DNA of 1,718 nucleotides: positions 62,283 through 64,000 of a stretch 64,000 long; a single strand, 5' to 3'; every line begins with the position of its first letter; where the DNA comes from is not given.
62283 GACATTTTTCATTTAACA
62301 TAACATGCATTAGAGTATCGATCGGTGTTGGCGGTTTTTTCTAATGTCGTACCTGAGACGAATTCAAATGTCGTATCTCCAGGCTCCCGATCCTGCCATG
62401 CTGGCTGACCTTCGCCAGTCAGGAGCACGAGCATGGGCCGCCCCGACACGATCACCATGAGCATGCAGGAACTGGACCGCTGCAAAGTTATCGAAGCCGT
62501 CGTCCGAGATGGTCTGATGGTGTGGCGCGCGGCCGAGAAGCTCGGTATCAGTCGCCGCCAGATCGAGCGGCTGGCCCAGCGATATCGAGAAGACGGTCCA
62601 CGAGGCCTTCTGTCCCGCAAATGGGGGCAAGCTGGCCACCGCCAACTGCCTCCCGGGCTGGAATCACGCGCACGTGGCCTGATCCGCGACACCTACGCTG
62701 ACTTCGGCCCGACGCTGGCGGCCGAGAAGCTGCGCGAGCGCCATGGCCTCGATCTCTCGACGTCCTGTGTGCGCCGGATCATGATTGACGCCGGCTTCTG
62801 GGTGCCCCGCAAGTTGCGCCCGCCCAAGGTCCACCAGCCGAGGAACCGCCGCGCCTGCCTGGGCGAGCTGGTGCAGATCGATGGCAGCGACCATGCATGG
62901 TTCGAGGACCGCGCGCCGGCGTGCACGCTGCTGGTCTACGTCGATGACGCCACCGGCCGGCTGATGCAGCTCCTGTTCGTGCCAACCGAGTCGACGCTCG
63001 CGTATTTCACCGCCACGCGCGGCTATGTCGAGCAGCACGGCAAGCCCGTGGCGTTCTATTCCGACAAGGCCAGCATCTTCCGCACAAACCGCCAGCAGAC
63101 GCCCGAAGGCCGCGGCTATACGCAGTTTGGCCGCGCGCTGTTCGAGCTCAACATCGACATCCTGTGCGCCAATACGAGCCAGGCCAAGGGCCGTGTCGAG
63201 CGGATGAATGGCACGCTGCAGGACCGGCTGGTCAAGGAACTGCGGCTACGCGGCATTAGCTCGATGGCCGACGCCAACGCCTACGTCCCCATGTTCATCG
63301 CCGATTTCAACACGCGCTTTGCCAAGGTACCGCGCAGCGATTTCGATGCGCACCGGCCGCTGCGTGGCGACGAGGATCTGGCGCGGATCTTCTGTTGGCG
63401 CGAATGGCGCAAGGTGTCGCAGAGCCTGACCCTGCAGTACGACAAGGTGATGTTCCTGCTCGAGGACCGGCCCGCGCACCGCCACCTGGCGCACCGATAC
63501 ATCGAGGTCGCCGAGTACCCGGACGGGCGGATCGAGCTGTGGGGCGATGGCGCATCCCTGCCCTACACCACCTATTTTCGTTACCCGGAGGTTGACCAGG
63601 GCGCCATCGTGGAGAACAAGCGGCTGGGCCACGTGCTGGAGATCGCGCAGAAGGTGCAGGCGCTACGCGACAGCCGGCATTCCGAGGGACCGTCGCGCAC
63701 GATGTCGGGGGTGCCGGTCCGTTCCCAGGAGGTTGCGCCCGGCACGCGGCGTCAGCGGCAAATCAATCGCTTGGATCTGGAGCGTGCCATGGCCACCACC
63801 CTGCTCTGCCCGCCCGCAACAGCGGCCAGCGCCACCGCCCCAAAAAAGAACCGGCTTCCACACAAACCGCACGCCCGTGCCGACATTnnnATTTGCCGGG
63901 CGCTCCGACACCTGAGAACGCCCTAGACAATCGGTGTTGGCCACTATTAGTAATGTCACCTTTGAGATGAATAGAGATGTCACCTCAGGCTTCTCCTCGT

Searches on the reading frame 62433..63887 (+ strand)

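Call 25: search_protein_families(library=pfam, proteins=[window:62433-63887:+], max_evalue=0.001)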
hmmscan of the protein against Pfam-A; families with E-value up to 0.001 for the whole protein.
window:62433-63887:+ (485 aa): 4 families
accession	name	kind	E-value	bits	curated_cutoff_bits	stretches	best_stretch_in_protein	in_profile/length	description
PF13565.12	HTH_32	-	1.9e-08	35.1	33.7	1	44-117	2-73/73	Homeodomain-like domain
PF13384.12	HTH_23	-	1.5e-07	31.4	24.6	1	11-60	2-50/50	Homeodomain-like domain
PF13518.12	HTH_28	-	7.9e-07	29.5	25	1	32-63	17-48/52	Helix-turn-helix domain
PF13551.12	HTH_29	-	8.9e-07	29.4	28.1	1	24-66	8-51/64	Winged helix-turn helix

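Call 41: search_protein_families(library=ncbifam, proteins=[window:62433-63887:+], max_evalue=0.001)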
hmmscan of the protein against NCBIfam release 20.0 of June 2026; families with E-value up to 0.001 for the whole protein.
window:62433-63887:+ (485 aa): 5 families
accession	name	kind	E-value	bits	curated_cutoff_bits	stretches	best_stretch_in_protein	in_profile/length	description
NF033594.2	transpos_ISNCY_2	equivalog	1.5e-151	504.8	250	1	18-381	1-367/368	ISNCY family transposase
NF033577.2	transpos_IS481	equivalog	1.2e-28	100.4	224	1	16-295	2-269/284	IS481 family transposase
NF033545.0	transpos_IS630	equivalog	2.2e-08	33.9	100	1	20-161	5-152/299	IS630 family transposase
NF033546.1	transpos_IS21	equivalog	8.6e-06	25.5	160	1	25-298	6-272/294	IS21 family transposase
NF033516.0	transpos_IS3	equivalog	8.9e-05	21.9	160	0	24-159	97-222/369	IS3 family transposase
